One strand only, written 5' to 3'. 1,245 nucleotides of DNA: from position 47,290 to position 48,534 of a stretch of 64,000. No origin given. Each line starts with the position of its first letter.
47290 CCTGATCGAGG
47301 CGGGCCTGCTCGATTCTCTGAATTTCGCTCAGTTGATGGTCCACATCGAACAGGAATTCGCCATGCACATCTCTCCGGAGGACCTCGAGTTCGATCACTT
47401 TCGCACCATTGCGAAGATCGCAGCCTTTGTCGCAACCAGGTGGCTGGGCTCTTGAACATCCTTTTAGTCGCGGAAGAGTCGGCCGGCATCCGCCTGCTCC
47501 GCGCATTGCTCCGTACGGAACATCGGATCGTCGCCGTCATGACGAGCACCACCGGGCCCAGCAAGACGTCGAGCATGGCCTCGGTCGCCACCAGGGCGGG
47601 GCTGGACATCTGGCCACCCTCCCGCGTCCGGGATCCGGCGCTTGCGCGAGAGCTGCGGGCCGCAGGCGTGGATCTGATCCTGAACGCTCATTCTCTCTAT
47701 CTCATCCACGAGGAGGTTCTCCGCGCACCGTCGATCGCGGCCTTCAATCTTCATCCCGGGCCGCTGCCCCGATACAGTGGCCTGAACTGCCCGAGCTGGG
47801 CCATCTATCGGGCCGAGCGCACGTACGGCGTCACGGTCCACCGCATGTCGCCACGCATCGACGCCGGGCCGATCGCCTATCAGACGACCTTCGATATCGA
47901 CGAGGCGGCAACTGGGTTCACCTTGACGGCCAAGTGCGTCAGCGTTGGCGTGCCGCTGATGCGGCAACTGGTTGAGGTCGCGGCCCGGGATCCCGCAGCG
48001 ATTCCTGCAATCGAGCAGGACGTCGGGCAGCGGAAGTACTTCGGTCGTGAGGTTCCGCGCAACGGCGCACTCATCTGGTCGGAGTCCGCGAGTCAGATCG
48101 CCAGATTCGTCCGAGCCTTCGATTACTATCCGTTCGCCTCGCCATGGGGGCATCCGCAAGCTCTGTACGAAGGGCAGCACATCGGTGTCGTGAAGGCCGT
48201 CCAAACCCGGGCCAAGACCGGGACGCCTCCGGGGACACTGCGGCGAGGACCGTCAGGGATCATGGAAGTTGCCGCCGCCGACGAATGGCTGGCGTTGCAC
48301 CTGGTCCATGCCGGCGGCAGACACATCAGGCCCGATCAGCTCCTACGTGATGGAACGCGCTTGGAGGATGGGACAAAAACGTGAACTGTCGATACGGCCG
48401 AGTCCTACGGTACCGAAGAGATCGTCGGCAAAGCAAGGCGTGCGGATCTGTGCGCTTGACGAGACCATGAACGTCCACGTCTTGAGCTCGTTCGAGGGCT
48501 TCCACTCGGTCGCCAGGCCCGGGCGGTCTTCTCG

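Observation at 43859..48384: Condensation-domain-free carrier-protein cluster: hexapeptide acyltransferase / LLM oxidoreductase / stand-alone adenylation enzyme / carrier protein / formyltransferase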

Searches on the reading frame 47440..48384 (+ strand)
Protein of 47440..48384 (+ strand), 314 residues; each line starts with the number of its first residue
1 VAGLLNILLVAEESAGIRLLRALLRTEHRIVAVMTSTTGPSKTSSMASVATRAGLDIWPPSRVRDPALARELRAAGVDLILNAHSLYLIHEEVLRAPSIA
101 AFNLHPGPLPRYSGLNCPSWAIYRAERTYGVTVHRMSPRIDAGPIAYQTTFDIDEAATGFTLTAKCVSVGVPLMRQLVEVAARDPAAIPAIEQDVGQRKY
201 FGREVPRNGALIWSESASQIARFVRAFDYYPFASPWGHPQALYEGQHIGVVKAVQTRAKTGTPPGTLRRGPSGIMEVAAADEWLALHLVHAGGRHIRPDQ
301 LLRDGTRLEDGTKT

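Call 3: search_protein_families(library=ncbifam, proteins=[window:47440-48384:+], max_evalue=0.01)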
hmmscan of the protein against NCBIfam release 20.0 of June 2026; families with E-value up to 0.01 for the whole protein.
window:47440-48384:+ (314 aa): 7 families
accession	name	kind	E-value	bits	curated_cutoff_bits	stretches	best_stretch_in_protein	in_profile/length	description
NF005998.1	PRK08125.1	equivalog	1.4e-33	116.2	777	1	10-269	6-261/649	bifunctional UDP-4-amino-4-deoxy-L-arabinose formyltransferase/UDP-glucuronic acid oxidase ArnA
NF005414.0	PRK06988.1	equivalog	4.7e-30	104.6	316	1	7-260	5-254/311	formyltransferase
TIGR00460.1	fmt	equivalog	6.3e-24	84.7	201.5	1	6-303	2-302/315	methionyl-tRNA formyltransferase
TIGR00639.1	PurN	equivalog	2.1e-12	47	150.1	1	64-166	67-169/192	phosphoribosylglycinamide formyltransferase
NF005755.0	PRK07579.1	equivalog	1.7e-05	24.7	238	1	78-177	67-163/245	dTDP-4-amino-4,6-dideoxyglucose formyltransferase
NF004684.0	PRK06027.1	subfamily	5e-05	23.1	223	1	68-164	157-253/286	formyltetrahydrofolate deformylase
TIGR00655.1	PurU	equivalog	0.00012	21.8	285.95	1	70-158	154-242/280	formyltetrahydrofolate deformylase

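Call 4: search_protein_families(library=pfam, proteins=[window:47440-48384:+], max_evalue=0.01)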
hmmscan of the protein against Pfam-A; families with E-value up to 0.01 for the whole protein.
window:47440-48384:+ (314 aa): 2 families
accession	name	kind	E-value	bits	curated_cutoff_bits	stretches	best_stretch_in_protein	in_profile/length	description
PF00551.24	Formyl_trans_N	-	5.6e-21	75.6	26.1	1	19-169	17-172/181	Formyl transferase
PF02911.23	Formyl_trans_C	-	8.2e-07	29.6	21.1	1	208-300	6-94/100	Formyl transferase, C-terminal domain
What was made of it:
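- Checked: Fmt-like formyltransferase, 47440 or 47452 to 48384 (+): Formyl_trans_N plus Formyl_trans_C (calls 3, 4).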

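Call 9: search_solved_structures(query=window:47440-48384:+, max_evalue=0.001, show_alignments=2)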
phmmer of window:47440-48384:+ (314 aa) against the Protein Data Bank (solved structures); distinct sequences matched with E-value up to 0.001: 50.
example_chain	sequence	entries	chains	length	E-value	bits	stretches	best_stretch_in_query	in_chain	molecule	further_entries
5j63_A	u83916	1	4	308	3.5e-24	88.8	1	10-233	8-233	Bifunctional polymyxin resistance protein ArnA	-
6pih_A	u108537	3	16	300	4.2e-24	88.6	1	13-233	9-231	Bifunctional polymyxin resistance protein ArnA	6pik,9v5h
1yrw_A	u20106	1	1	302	4.2e-24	88.6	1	13-233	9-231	protein ArnA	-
2bln_A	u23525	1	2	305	4.4e-24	88.5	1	13-233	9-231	PROTEIN YFBG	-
1z7e_A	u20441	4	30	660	2.9e-23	85.8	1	13-233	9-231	protein ArnA | Bifunctional polymyxin resistance protein ArnA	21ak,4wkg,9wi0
8gjh_A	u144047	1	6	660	8.7e-23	84.3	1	10-244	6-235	Bifunctional polymyxin resistance protein ArnA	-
3q0i_A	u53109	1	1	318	1.2e-22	83.8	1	5-300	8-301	Methionyl-tRNA formyltransferase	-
3tqq_A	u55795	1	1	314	1.3e-19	73.9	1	11-296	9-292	Methionyl-tRNA formyltransferase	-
1fmt_A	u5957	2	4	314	1.2e-18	70.7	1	7-301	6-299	METHIONYL-TRNA FMET FORMYLTRANSFERASE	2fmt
5vys_A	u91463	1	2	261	2.5e-18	69.6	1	77-233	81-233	Gdp-mannose 4,6-dehydratase / gdp-4-amino-4,6-dideoxy-d-mannose formyltransferase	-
5vyr_A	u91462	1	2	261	2.5e-18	69.6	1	77-233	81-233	Gdp-mannose 4,6-dehydratase / gdp-4-amino-4,6-dideoxy-d-mannose formyltransferase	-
5vyt_A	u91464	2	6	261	3.5e-18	69.1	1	77-233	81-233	Gdp-mannose 4,6-dehydratase / gdp-4-amino-4,6-dideoxy-d-mannose formyltransferase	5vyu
5uai_A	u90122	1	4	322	1.6e-17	67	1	7-233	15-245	Methionyl-tRNA formyltransferase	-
3r8x_A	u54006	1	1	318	5e-16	62.1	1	5-294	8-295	Methionyl-tRNA formyltransferase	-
4iqf_A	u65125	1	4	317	1.3e-14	57.4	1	6-255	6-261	Methionyl-tRNA formyltransferase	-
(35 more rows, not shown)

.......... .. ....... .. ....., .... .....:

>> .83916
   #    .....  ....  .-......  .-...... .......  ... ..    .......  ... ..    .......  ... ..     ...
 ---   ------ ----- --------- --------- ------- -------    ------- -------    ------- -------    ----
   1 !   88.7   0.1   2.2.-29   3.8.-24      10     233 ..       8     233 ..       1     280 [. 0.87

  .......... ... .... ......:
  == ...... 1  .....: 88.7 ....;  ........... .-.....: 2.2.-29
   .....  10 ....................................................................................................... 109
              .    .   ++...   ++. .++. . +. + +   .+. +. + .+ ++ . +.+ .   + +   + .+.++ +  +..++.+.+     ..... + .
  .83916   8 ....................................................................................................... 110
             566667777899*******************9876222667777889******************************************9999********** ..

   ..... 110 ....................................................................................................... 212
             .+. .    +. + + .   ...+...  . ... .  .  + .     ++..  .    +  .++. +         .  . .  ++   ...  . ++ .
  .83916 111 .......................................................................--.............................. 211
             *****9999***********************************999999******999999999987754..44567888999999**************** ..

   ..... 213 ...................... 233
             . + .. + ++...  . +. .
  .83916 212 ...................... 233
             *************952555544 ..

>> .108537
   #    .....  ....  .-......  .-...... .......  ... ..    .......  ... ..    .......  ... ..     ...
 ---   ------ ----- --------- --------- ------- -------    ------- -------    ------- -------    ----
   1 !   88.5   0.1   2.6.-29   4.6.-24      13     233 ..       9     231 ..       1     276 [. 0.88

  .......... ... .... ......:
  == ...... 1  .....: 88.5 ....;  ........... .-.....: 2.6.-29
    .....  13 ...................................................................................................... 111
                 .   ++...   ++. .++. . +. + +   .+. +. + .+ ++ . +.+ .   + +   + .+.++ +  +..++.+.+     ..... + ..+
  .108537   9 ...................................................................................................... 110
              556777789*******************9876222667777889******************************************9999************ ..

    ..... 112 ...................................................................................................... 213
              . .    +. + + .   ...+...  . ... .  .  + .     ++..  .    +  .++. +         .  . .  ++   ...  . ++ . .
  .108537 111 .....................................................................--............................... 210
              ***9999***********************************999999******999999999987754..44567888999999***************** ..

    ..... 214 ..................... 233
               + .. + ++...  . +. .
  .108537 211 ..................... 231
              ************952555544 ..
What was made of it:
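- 47440..48384 (+): Two-domain Fmt/ArnA-type formyltransferase. An alternative TTG start at 47452 gives 310 aa. Family matches in calls 3, 4 and 9.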

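Call 10: find_homologous_proteins(query=window:47440-48384:+, max_evalue=1e-10)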
Query window:47440-48384:+ (314 aa): 867 proteins with E <= 1e-10 among 8000 candidates; the best 120 are listed.
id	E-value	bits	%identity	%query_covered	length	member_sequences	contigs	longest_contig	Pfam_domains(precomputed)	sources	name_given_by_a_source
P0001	9.3e-204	693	100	99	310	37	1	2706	PF00551.25,PF02911.24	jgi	-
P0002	9.1e-137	473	69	98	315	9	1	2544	PF00551.25,PF02911.24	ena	-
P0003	1.4e-122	427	62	98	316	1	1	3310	PF00551.25,PF02911.24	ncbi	-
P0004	2.2e-121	423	61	97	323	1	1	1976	PF00551.25,PF02911.24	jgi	jgi:UDP-4-amino-4-deoxy-L-arabinose formyltransferase/UDP-glucuronic acid dehydrogenase (UDP-4-keto-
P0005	6.6e-119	415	62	98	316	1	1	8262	PF00551.25,PF02911.24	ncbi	-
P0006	1.3e-118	414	69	83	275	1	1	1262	PF00551.25,PF02911.24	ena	-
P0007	1.2e-115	404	59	97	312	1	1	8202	PF00551.25,PF02911.24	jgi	jgi:UDP-4-amino-4-deoxy-L-arabinose formyltransferase/UDP-glucuronic acid dehydrogenase (UDP-4-keto-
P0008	5.4e-113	395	60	92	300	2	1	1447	PF00551.25,PF02911.24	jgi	jgi:methionyl-tRNA formyltransferase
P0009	3.4e-111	389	59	98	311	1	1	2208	PF00551.25,PF02911.24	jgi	jgi:methionyl-tRNA formyltransferase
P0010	4.2e-111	389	59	98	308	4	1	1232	PF00551.25,PF02911.24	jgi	jgi:methionyl-tRNA formyltransferase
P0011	6.4e-111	389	58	98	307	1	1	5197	PF00551.25,PF02911.24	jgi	jgi:methionyl-tRNA formyltransferase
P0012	1.4e-108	381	61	89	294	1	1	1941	PF00551.25,PF02911.24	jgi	jgi:UDP-4-amino-4-deoxy-L-arabinose formyltransferase/UDP-glucuronic acid dehydrogenase (UDP-4-keto-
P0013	2.3e-108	380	57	99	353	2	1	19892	PF00551.25,PF02911.24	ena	-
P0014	2.0e-105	371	55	98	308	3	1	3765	PF00551.25,PF02911.24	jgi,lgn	jgi:UDP-4-amino-4-deoxy-L-arabinose formyltransferase/UDP-glucuronic acid dehydrogenase (UDP-4-keto-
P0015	3.8e-103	363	56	98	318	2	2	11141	PF00551.25,PF02911.24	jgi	jgi:methionyl-tRNA formyltransferase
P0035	1.0e-94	335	51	97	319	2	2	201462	PF00551.25,PF02911.24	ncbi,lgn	ncbi:MAG: formyltransferase family protein [Terriglobales bacterium]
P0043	4.4e-94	333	51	97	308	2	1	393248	PF00551.25,PF02911.24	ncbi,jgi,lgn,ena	jgi:methionyl-tRNA formyltransferase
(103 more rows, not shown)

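Call 11: find_encoding_contigs(protein=P0043, flank=10000, max_places=2)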
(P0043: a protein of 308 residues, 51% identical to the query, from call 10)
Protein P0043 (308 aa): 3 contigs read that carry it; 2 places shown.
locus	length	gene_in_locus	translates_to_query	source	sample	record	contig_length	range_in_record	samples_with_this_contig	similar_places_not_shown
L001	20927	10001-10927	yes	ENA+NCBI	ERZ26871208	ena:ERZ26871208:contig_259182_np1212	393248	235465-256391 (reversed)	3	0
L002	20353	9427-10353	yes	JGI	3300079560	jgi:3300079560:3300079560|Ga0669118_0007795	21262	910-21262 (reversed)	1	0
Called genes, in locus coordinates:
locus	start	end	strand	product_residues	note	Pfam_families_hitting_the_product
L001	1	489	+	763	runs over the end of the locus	PF04185:Phosphoesterase, PF15780:ASH (weak), PF22073:Cep192_D4 (weak), PF07610:DUF1573 (weak), PF22073:Cep192_D4 (weak), PF15780:ASH (weak), PF22073:Cep192_D4, PF22544:HYDIN_VesB_CFA65-like_Ig, +1 more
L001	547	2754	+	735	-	PF04185:Phosphoesterase, PF15780:ASH (weak), PF07610:DUF1573, PF15780:ASH, PF22073:Cep192_D4 (weak), PF22544:HYDIN_VesB_CFA65-like_Ig, PF15780:ASH, PF22073:Cep192_D4, +2 more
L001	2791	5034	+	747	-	PF04185:Phosphoesterase, PF15780:ASH (weak), PF07610:DUF1573, PF22073:Cep192_D4 (weak), PF22544:HYDIN_VesB_CFA65-like_Ig, PF24507:Ig_CFAP65_4th (faint), PF15780:ASH, PF22073:Cep192_D4, +1 more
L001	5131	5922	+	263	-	PF05050:Methyltransf_21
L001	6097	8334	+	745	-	PF05787:PhoX (faint), PF06739:SBBP (faint), PF13449:Phytase-like (faint), PF08450:SGL (faint), PF25021:TEN_NHL, PF01436:NHL (weak), PF25021:TEN_NHL, PF01436:NHL (weak)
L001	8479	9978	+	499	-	-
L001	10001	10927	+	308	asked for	PF00551:Formyl_trans_N, PF02911:Formyl_trans_C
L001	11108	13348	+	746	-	PF06739:SBBP (faint), PF08450:SGL (faint), PF13449:Phytase-like (faint), PF25021:TEN_NHL, PF24684:Vgb_lyase (faint), PF25021:TEN_NHL, PF01436:NHL (weak), PF25021:TEN_NHL, +1 more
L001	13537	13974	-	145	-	-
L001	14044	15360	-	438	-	-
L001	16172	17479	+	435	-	-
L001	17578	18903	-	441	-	-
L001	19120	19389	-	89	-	-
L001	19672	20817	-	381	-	-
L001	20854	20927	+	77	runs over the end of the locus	-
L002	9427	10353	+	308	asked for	PF00551:Formyl_trans_N, PF02911:Formyl_trans_C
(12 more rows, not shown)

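Call 12: find_encoding_contigs(protein=P0013, flank=10000, max_places=2)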
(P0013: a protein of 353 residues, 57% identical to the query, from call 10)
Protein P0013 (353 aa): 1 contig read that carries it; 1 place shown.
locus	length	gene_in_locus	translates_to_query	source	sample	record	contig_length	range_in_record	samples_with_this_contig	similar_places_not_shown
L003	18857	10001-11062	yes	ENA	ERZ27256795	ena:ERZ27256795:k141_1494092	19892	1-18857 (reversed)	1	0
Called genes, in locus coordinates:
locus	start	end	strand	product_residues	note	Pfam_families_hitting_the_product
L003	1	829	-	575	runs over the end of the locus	PF01019:G_glu_transpept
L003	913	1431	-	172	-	-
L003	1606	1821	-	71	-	-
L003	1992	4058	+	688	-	PF13185:GAF_2 (faint), PF08448:PAS_4 (faint), PF00989:PAS (weak), PF13188:PAS_8 (weak), PF13426:PAS_9 (faint), PF01590:GAF (weak), PF00512:HisKA, PF02518:HATPase_c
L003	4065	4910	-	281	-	-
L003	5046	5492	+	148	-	PF04214:DUF411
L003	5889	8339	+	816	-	PF12704:MacB_PCD, PF02687:FtsX, PF12704:MacB_PCD, PF02687:FtsX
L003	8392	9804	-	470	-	PF01554:MatE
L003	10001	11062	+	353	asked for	PF00551:Formyl_trans_N, PF02911:Formyl_trans_C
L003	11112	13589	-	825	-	PF13620:CarboxypepD_reg, PF13715:CarbopepD_reg_2, PF00593:TonB_dep_Rec_b-barrel, PF14905:OMP_b-brl_3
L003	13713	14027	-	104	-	PF14110:DUF4282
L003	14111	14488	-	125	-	-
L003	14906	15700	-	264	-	PF19567:CpsB_CapC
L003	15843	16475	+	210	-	PF03483:B3_4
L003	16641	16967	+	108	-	PF03551:PadR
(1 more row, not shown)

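Call 13: find_encoding_contigs(protein=P0035, flank=10000, max_places=2)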
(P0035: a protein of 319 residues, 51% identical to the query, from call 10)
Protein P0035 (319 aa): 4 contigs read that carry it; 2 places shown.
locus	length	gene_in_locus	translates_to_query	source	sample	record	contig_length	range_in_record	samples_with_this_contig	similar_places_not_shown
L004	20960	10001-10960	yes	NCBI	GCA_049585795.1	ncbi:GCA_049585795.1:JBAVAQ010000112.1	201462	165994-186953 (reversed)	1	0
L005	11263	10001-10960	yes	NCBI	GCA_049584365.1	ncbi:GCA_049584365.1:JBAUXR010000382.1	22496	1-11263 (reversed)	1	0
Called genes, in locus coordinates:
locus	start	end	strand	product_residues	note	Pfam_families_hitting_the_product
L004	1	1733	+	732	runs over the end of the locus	PF04185:Phosphoesterase, PF07610:DUF1573 (faint), PF07705:CARDB (faint), PF15780:ASH (weak), PF22544:HYDIN_VesB_CFA65-like_Ig, PF12371:TMEM131_like_N (faint), PF22073:Cep192_D4 (weak), PF22544:HYDIN_VesB_CFA65-like_Ig (weak)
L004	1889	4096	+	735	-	PF04185:Phosphoesterase, PF07610:DUF1573, PF15780:ASH (weak), PF22073:Cep192_D4 (weak), PF22544:HYDIN_VesB_CFA65-like_Ig, PF15780:ASH, PF22073:Cep192_D4, PF22544:HYDIN_VesB_CFA65-like_Ig (weak), +3 more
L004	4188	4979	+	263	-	PF05575:V_cholerae_RfbT (faint), PF05050:Methyltransf_21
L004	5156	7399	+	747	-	PF06739:SBBP (faint), PF07494:Reg_prop (faint), PF08450:SGL (faint), PF25021:TEN_NHL, PF22807:TrAA12 (faint), PF25021:TEN_NHL, PF01436:NHL (weak)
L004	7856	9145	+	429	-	-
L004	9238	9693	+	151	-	PF00293:NUDIX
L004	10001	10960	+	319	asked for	PF00551:Formyl_trans_N, PF02911:Formyl_trans_C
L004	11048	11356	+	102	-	PF00550:PP-binding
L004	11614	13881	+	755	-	PF08450:SGL (faint), PF06739:SBBP (faint), PF13449:Phytase-like (faint), PF25021:TEN_NHL, PF01436:NHL (weak), PF25021:TEN_NHL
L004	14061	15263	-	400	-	-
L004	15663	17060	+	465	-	PF04185:Phosphoesterase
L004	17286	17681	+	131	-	-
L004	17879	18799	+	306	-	-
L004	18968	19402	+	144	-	PF04134:DCC1-like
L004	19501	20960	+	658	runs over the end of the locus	PF16177:ACAS_N, PF00501:AMP-binding, PF13193:AMP-binding_C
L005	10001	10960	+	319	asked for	PF00551:Formyl_trans_N, PF02911:Formyl_trans_C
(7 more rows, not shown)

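Call 15: find_related_loci(query=A1, collection=genome_contigs, flank=10000)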
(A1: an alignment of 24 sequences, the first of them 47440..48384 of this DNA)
Query A1 (314 aa) in genome_contigs; peptide patterns used: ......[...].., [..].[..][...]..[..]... (x = any residue, [..] = any of these).
229 stretches matched a pattern; 199 encode a relative of the query (tblastn E <= 1e-3); the best 80 are kept; 80 distinct loci.
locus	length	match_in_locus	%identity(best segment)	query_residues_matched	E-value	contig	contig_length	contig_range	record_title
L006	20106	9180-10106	50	5-308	4e-100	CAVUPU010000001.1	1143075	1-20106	MAG: uncultured Acidobacteriota bacterium isolate MFD06229.bin.2.137 genome assembly, contig: contig_10981, whole genome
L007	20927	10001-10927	50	5-308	4e-100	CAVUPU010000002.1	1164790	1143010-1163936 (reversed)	MAG: uncultured Acidobacteriota bacterium isolate MFD06229.bin.2.137 genome assembly, contig: contig_12578, whole genome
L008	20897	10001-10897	51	5-303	2e-98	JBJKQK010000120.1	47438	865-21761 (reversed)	MAG: Terriglobia bacterium isolate Bin_32 S1Ck127_165234_flag_0_multi_14.0000_len_47438, whole genome shotgun sequence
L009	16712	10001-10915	51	5-308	2e-97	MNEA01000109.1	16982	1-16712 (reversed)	MAG: Acidobacteria bacterium 13_2_20CM_2_57_6 13_2_20cm_2_scaffold_1455, whole genome shotgun sequence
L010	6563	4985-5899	48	5-308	2e-97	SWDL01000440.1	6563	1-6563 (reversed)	MAG: Nitrospira sp. isolate RSF151 Nitrospira_sp_RSF151_136, whole genome shotgun sequence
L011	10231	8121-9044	50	5-311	4e-97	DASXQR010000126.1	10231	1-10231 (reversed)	MAG TPA_asm: Acidobacteriota bacterium isolate SMAG_U4618 k141_64457, whole genome shotgun sequence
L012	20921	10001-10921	51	5-310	6e-98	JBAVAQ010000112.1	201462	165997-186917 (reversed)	MAG: Terriglobales bacterium isolate MFD09235_ilm_asm_bin5 k127_252720, whole genome shotgun sequence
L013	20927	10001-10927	50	2-309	2e-96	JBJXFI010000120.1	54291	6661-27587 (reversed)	MAG: Blastocatellia bacterium isolate F1F2.bin.491 k127_8327764, whole genome shotgun sequence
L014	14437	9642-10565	51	5-311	1e-96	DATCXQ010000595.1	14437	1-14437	MAG TPA_asm: Blastocatellia bacterium isolate SMAG_U7443 k141_130517, whole genome shotgun sequence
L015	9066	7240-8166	49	5-308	5e-96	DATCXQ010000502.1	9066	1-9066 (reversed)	MAG TPA_asm: Blastocatellia bacterium isolate SMAG_U7443 k141_358472, whole genome shotgun sequence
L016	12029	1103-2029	50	5-312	1e-95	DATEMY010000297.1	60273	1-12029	MAG TPA_asm: Blastocatellia bacterium isolate SMAG_U8955 k141_2114242, whole genome shotgun sequence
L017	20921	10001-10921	49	4-310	3e-95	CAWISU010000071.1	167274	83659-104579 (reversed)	MAG: uncultured Acidobacteriota bacterium isolate MFD09222.bin.2.91 genome assembly, contig: contig_81828, whole genome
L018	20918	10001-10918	48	5-309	3e-95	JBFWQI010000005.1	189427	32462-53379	MAG: Blastocatellales bacterium isolate CA_2019_TPBF_18 NODE_730_length_189427_cov_9.333059_TPBF, whole genome shotgun s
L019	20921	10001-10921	50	6-311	8e-95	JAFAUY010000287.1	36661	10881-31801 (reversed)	MAG: Verrucomicrobiota bacterium isolate CP_BM_RX_22 BM_RX_k147_5568425, whole genome shotgun sequence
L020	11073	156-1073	48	5-309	1e-94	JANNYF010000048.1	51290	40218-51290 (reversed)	MAG: Blastocatellia bacterium isolate VAR_34_concoct_43 VAR_34_k141_1591490, whole genome shotgun sequence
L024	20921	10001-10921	48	5-310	2e-93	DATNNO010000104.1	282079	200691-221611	MAG TPA_asm: Terriglobales bacterium isolate SMAG_U11507 k141_199534, whole genome shotgun sequence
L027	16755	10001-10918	48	4-308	7e-93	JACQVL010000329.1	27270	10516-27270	MAG: Candidatus Latescibacterota bacterium isolate NC_groundwater_1462_Ag_S-0.65um_62_34 S_p65_S5_coassembly_k141_518876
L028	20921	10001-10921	49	5-311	8e-93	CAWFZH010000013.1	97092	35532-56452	MAG: uncultured Actinomycetes bacterium isolate MFD09267.bin.2.103 genome assembly, contig: contig_58858, whole genome s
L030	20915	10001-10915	49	5-308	3e-92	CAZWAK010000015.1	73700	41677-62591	MAG TPA_asm: uncultured Heliobacteriaceae bacterium isolate SRP287051_co1_146 genome assembly, contig: NODE_760_length_7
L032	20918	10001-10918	48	5-309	2e-91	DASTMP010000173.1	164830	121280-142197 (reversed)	MAG TPA_asm: Blastocatellia bacterium isolate SMAG_U3747 k141_3085156, whole genome shotgun sequence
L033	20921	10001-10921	48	5-311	7e-91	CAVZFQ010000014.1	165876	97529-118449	MAG: uncultured Actinomycetes bacterium isolate MFD05567.bin.1.192 genome assembly, contig: contig_35073, whole genome s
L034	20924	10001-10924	47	2-308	6e-91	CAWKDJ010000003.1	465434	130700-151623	MAG: uncultured Acidobacteriaceae bacterium isolate MFD05512.bin.2.36 genome assembly, contig: contig_16652, whole genom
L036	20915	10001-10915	46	5-308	9e-91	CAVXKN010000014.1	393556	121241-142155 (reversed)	MAG: uncultured Acidobacteriota bacterium isolate MFD09567.bin.1.66 genome assembly, contig: contig_71406, whole genome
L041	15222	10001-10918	47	5-309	4e-90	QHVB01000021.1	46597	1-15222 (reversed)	MAG: Gemmatimonadetes bacterium isolate AG14 14_0929_12_30cm_scaffold_1304_curated, whole genome shotgun sequence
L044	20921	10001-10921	46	4-309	1e-89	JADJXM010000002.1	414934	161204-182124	MAG: Acidobacteria bacterium isolate Kalu_18-Q3-R12-55_MAXAC.123 tig00002462-10-4146580, whole genome shotgun sequence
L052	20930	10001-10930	47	1-309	8e-89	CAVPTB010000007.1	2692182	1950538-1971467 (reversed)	MAG: uncultured Acidobacteriaceae bacterium isolate MFD09671.bin.2.121 genome assembly, contig: contig_4106, whole genom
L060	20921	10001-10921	47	2-308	1e-87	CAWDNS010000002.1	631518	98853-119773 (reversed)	MAG: uncultured Acidobacteriota bacterium isolate MFD03399.bin.1.9 genome assembly, contig: contig_13372, whole genome s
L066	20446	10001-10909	48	5-308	4e-87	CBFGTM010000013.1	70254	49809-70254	MAG TPA_asm: uncultured Gemmatimonadales bacterium isolate SRR28857639_binner13_Refined_3 genome assembly, contig: ERZ27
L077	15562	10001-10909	47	5-308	7e-85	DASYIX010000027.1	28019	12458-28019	MAG TPA_asm: Gemmatimonadales bacterium isolate SMAG_U4280 k141_1099594, whole genome shotgun sequence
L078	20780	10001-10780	50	50-309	5e-85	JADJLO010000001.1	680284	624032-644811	MAG: Acidobacteria bacterium isolate EsbW_18-Q3-R4-48_BAT3C.194 tig00003338-10-6811220, whole genome shotgun sequence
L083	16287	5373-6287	44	5-308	1e-83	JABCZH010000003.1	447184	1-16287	MAG: Acidobacteria bacterium isolate Inc-BW-C-12-M_MAG18 Ga0210394_10000013, whole genome shotgun sequence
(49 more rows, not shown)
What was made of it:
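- The hosts include Acidobacteriota, Nitrospira, Actinomycetota, Gemmatimonadota, Latescibacterota, Calditrichales, Verrucomicrobiota, Chloroflexia and Proteobacteria, including Bradyrhizobium (call 15).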
